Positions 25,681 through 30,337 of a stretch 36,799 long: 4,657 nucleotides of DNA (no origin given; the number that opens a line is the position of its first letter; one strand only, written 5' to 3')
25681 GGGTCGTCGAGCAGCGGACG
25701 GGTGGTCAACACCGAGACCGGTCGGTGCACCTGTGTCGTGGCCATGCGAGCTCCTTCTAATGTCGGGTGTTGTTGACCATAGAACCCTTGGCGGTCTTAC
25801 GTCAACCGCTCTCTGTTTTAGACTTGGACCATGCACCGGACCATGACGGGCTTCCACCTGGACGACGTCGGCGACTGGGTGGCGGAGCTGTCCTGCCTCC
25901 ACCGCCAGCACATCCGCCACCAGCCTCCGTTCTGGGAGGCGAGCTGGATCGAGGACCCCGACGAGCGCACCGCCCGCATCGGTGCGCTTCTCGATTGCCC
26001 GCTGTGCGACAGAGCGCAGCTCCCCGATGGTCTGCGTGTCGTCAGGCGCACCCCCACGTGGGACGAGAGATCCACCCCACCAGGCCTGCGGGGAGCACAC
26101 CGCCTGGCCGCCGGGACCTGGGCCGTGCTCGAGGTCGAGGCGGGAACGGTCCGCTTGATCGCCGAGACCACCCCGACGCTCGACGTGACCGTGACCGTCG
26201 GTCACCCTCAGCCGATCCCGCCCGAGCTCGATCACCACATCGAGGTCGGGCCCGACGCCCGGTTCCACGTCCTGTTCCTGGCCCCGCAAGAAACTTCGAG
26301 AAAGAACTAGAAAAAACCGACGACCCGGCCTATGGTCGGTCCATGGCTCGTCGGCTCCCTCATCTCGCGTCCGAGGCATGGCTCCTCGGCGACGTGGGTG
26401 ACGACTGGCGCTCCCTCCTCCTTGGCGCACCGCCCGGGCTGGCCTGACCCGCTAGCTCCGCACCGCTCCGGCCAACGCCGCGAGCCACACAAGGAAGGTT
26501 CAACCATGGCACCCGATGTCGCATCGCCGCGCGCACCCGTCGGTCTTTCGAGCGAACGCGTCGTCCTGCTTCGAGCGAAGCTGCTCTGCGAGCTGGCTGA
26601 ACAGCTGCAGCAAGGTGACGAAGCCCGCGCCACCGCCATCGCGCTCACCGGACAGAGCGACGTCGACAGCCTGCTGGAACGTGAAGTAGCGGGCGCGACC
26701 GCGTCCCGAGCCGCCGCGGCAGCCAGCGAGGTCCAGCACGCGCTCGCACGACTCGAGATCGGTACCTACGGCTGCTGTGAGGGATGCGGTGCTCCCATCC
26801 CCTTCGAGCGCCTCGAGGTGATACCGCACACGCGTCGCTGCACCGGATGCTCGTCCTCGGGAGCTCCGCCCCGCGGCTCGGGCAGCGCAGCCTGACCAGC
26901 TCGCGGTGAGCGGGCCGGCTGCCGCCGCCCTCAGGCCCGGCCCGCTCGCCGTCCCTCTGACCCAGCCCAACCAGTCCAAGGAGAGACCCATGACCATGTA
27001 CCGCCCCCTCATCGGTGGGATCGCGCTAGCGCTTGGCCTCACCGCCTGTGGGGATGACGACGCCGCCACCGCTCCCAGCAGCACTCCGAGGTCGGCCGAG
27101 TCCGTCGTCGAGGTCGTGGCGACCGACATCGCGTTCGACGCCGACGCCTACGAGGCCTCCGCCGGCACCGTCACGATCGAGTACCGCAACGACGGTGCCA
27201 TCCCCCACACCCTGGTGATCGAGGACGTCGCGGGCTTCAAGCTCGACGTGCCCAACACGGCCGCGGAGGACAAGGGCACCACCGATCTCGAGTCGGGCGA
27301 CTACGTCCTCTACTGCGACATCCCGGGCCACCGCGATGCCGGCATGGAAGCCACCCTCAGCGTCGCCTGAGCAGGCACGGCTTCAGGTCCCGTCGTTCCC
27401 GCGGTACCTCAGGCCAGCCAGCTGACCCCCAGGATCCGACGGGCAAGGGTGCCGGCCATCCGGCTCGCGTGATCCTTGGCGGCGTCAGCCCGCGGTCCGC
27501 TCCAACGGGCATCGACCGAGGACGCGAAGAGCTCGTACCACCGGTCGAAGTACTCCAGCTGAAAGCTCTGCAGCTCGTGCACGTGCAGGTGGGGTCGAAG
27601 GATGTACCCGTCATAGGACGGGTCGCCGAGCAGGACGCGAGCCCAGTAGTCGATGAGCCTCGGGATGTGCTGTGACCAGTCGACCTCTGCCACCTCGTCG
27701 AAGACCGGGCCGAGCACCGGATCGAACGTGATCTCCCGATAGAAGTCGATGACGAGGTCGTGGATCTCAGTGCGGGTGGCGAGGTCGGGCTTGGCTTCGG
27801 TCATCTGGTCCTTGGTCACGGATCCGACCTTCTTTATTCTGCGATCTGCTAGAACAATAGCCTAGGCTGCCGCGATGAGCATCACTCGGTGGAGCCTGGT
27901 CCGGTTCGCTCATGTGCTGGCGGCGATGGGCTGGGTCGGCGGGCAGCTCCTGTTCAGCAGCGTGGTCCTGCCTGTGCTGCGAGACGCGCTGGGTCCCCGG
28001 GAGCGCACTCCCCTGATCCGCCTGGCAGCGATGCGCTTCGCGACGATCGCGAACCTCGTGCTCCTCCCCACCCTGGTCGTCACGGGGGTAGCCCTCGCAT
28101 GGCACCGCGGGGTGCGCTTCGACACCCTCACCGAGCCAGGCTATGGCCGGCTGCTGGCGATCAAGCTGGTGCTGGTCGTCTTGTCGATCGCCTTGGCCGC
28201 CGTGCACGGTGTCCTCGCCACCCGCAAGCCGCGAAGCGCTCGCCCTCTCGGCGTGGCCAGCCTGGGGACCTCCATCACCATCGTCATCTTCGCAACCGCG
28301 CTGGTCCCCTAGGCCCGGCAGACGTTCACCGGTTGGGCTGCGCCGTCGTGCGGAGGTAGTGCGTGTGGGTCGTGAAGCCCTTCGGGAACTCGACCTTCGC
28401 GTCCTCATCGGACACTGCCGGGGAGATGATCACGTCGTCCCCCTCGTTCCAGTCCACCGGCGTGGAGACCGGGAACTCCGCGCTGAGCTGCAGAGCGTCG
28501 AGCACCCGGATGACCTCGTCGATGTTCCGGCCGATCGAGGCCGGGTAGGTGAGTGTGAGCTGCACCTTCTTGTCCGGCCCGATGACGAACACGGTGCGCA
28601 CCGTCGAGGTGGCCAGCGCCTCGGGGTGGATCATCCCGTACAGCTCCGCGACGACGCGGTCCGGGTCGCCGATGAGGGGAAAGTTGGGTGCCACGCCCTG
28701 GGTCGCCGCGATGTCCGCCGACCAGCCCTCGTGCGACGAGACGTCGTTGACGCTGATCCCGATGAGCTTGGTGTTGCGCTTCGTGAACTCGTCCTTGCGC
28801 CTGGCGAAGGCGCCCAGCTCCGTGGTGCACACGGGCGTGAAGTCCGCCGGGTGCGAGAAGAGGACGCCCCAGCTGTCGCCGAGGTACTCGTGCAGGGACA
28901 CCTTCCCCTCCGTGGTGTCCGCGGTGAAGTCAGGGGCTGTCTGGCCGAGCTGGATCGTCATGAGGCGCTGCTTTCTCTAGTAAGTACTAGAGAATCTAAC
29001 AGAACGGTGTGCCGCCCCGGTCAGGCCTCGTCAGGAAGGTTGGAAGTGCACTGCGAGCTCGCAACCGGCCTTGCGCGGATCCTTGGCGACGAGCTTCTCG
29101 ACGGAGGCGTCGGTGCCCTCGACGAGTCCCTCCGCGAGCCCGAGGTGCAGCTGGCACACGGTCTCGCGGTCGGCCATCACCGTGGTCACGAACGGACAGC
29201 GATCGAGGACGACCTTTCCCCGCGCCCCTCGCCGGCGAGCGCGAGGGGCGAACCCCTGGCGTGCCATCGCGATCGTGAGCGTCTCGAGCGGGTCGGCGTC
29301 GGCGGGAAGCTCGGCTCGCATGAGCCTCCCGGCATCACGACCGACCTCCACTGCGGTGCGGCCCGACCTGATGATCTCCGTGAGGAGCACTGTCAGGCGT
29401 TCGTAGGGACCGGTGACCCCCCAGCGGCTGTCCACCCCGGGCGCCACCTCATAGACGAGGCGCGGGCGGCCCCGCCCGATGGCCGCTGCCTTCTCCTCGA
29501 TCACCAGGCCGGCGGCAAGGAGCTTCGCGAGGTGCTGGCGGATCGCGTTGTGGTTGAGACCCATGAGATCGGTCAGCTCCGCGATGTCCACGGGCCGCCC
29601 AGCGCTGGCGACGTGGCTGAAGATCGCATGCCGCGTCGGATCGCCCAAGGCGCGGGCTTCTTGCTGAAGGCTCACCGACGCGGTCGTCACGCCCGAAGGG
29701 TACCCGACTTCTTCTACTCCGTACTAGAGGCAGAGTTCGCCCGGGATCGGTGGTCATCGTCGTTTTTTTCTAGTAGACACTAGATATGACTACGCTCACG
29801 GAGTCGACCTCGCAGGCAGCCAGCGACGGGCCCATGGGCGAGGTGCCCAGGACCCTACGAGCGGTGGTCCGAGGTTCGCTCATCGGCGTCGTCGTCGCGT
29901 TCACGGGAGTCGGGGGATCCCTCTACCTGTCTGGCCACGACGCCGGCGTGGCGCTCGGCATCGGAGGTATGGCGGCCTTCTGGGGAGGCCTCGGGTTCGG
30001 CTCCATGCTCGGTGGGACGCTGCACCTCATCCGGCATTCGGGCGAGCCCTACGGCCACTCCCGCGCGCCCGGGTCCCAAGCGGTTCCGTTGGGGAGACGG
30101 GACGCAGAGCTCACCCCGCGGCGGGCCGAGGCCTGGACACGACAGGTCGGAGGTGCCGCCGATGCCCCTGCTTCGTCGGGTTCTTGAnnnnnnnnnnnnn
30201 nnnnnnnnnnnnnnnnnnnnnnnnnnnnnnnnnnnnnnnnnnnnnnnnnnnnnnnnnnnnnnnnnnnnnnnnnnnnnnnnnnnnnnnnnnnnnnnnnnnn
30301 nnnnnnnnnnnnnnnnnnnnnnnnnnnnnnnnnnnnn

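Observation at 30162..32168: Orphan NuoF-like flavo-FeS protein fused to a hemerythrin-like C-terminal domain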

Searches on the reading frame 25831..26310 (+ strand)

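Call 10: search_protein_families(library=pfam, proteins=[window:25831-26310:+], max_evalue=0.01)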
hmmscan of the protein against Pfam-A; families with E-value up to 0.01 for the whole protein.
window:25831-26310:+ (159 aa): 2 families
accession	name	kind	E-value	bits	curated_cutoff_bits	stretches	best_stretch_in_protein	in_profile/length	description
PF12088.13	DUF3565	-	6.1e-22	77.8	25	1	7-62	2-57/58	Protein of unknown function (DUF3565)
PF09313.17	DUF1971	-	3.2e-12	46.7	23.1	1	72-147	1-80/80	Domain of unknown function (DUF1971)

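Call 81: search_protein_families(library=ncbifam, proteins=[window:25831-26310:+], max_evalue=0.001)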
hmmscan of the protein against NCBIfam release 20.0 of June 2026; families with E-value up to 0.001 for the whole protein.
window:25831-26310:+ (159 aa): 0 families

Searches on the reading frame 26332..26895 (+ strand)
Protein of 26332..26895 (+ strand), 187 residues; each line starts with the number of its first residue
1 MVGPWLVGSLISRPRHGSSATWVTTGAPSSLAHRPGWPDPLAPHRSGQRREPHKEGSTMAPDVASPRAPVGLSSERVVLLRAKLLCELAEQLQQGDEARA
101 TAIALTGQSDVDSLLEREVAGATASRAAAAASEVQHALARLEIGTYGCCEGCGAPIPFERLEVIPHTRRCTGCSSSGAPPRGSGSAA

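Call 10: search_protein_families(library=pfam, proteins=[window:26332-26895:+], max_evalue=0.01)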
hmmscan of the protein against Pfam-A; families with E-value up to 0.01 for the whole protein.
window:26332-26895:+ (187 aa): 1 family
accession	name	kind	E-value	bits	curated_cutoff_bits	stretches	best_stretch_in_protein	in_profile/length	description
PF01258.23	zf-dskA_traR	-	3.6e-10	40.1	24.9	1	144-173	1-30/36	Prokaryotic dksA/traR C4-type zinc finger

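Call 81: search_protein_families(library=ncbifam, proteins=[window:26332-26895:+], max_evalue=0.001)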
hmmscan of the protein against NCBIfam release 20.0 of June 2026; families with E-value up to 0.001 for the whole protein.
window:26332-26895:+ (187 aa): 4 families
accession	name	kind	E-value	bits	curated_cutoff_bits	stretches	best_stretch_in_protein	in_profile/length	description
TIGR02890.1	bacill_yteA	subfamily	1.4e-14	54.5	134.4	1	114-176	54-116/159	regulatory protein, yteA family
NF033459.1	DksA_like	equivalog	6.6e-11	42.5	105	1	120-174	52-106/113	RNA polymerase-binding protein DksA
TIGR02420.1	dksA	equivalog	3.3e-09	37.1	115.5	1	127-174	61-108/110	RNA polymerase-binding protein DksA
TIGR02419.1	C4_traR_proteo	subfamily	1.3e-07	32.1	59.7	1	133-174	23-60/64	phage/conjugal plasmid C-4 type zinc finger protein, TraR family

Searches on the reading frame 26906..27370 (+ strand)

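Call 10: search_protein_families(library=pfam, proteins=[window:26906-27370:+], max_evalue=0.01)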
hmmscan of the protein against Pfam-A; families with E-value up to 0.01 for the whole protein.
window:26906-27370:+ (154 aa): 3 families
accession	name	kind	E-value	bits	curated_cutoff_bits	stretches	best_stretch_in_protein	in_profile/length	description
PF13473.12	Cupredoxin_1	-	1.4e-05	25.5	27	1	58-141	13-96/104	Cupredoxin-like domain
PF06525.17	SoxE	-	0.00024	21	21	1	126-153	111-138/149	Sulfocyanin (SoxE) domain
PF00127.26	Copper-bind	-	0.00048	20.9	21.2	1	67-153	4-98/99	Copper binding proteins, plastocyanin/azurin family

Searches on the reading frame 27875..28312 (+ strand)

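Call 10: search_protein_families(library=pfam, proteins=[window:27875-28312:+], max_evalue=0.01)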
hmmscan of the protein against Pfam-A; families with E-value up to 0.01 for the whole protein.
window:27875-28312:+ (145 aa): 1 family
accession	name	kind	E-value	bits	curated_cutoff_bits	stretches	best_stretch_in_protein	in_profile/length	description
PF05425.18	CopD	-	3.2e-10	40.8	32.1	1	51-142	3-96/105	Copper resistance protein D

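Call 81: search_protein_families(library=ncbifam, proteins=[window:27875-28312:+], max_evalue=0.001)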
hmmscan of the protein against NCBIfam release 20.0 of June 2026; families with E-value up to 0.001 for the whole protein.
window:27875-28312:+ (145 aa): 1 family
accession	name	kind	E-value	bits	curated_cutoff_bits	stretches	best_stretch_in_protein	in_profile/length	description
NF033808.0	copper_CopD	equivalog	3e-10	40.2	195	1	10-115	151-253/295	copper homeostasis membrane protein CopD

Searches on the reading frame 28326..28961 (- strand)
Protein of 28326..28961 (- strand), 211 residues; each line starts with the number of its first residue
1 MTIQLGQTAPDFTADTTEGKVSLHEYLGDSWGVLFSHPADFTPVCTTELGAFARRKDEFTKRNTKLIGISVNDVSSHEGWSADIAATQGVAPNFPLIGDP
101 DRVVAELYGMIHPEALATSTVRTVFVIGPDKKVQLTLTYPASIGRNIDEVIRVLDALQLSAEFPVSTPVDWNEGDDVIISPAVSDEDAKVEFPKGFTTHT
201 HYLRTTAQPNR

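Call 10: search_protein_families(library=pfam, proteins=[window:28326-28961:-], max_evalue=0.01)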
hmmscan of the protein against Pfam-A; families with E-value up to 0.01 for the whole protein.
window:28326-28961:- (211 aa): 3 families
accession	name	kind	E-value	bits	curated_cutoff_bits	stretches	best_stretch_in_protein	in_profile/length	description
PF00578.27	AhpC-TSA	-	5.7e-33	113.9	26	1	6-134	2-122/124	AhpC/TSA family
PF08534.16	Redoxin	-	3.5e-11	43.5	26.6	1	5-134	2-129/148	Redoxin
PF10417.14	1-cysPrx_C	-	4.5e-09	36.6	21.1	1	156-194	1-40/41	C-terminal domain of 1-Cys peroxiredoxin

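Call 81: search_protein_families(library=ncbifam, proteins=[window:28326-28961:-], max_evalue=0.001)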
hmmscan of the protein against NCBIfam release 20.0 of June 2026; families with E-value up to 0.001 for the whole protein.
window:28326-28961:- (211 aa): 10 families
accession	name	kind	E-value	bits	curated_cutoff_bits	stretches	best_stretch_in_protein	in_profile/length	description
NF009668.0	PRK13189.1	equivalog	2e-63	213.6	211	1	3-189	10-199/224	peroxiredoxin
NF009669.0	PRK13190.1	equivalog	3.5e-56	189.6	261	1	1-203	1-199/203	putative peroxiredoxin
NF009670.0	PRK13191.1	equivalog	1.9e-48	164.8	374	1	5-201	9-208/215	putative peroxiredoxin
NF010122.0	PRK13599.1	equivalog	5e-43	147.1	456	1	5-188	9-194/220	peroxiredoxin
NF040737.1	peroxi_PrxU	equivalog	1.1e-27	97.3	270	1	2-178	35-215/233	thioredoxin-dependent peroxiredoxin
NF011576.0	PRK15000.1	subfamily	4.3e-24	85.3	301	1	7-178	6-182/200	peroxiredoxin C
TIGR03137.1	AhpC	equivalog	1.4e-21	77.1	272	1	26-178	28-177/187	alkyl hydroperoxide reductase subunit C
NF053650.1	PerredPrxQDein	equivalog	1.5e-09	38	260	1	10-135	2-124/148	thioredoxin-dependent peroxiredoxin PrxQ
NF006960.0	PRK09437.1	equivalog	2.6e-08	33.9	140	1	2-112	3-107/156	thioredoxin-dependent thiol peroxidase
NF002854.0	PRK03147.1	subfamily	0.00033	20.6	170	1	3-111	36-138/176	thiol-disulfide oxidoreductase ResA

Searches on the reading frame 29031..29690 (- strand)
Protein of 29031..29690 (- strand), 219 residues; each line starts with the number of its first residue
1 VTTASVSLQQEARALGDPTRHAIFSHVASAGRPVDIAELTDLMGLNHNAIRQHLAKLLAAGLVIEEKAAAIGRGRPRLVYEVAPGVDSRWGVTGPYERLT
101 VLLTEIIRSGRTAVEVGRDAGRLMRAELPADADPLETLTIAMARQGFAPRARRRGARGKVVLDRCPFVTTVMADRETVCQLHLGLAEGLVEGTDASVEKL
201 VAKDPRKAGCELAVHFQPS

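Call 10: search_protein_families(library=pfam, proteins=[window:29031-29690:-], max_evalue=0.01)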
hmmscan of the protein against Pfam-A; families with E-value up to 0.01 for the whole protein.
window:29031-29690:- (219 aa): 3 families
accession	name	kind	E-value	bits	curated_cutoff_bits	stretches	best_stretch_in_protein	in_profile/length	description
PF12840.13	HTH_20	-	2.1e-08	34.5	27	1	15-64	1-49/51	Helix-turn-helix domain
PF01022.26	HTH_5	-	9.6e-06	25.8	22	1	17-64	1-46/47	Bacterial regulatory protein, arsR family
PF12802.13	MarR_2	-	6.2e-05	23.5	27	1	18-70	5-57/61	MarR family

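Call 81: search_protein_families(library=ncbifam, proteins=[window:29031-29690:-], max_evalue=0.001)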
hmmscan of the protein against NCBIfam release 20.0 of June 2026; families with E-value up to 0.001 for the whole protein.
window:29031-29690:- (219 aa): 8 families
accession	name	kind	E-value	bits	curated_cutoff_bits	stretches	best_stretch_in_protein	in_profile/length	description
NF033788.1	HTH_metalloreg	subfamily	1.5e-09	37.5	55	1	12-69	5-61/77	metalloregulator ArsR/SmtB family transcription factor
NF040939.2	trans_reg_lrs14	equivalog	2.9e-08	33.7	90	1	22-83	25-86/103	Lrs14 family HTH-type transcriptional regulator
NF053602.1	Phr_regulator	exception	7.6e-07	28.9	320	1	15-86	9-77/191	heat shock transcription regulator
NF053606.1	Sta1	subfamily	2.2e-05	24.5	80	1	23-82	25-83/100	Sta1 family transcriptional regulator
NF047906.1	CdPbTransRegCmtR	equivalog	0.0003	20.6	150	1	7-67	10-68/104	Cd(II)/Pb(II)-sensing metalloregulatory transcriptional regulator CmtR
NF041413.1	ArsR_Rv2640c_fam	equivalog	0.00035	20.9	155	1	7-67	31-92/118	Rv2640c family ArsR-like transcriptional regulator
NF033789.1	repress_SdpR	subfamily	0.00051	19.9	100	0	13-68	3-56/79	autorepressor SdpR family transcription factor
TIGR02702.1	SufR_cyano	equivalog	0.00086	19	178.8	0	22-83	5-65/208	iron-sulfur cluster biosynthesis transcriptional regulator SufR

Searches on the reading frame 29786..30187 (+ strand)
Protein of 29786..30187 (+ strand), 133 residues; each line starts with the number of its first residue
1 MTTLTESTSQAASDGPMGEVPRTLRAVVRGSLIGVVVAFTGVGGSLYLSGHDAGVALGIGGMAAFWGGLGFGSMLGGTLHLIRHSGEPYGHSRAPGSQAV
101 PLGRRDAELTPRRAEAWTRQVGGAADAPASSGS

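Call 9: search_protein_families(library=pfam, proteins=[window:29790-30161:+], max_evalue=0.01)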
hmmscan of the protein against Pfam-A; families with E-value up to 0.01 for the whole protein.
window:29790-30161:+ (124 aa): 0 families

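Call 61: search_protein_families(library=pfam, proteins=[window:29786-30187:+], max_evalue=0.001)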
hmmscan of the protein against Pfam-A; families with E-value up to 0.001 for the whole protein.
window:29786-30187:+ (133 aa): 0 families

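Call 81: search_protein_families(library=ncbifam, proteins=[window:29786-30187:+], max_evalue=0.001)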
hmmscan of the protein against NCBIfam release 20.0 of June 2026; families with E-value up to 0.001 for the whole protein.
window:29786-30187:+ (133 aa): 0 families
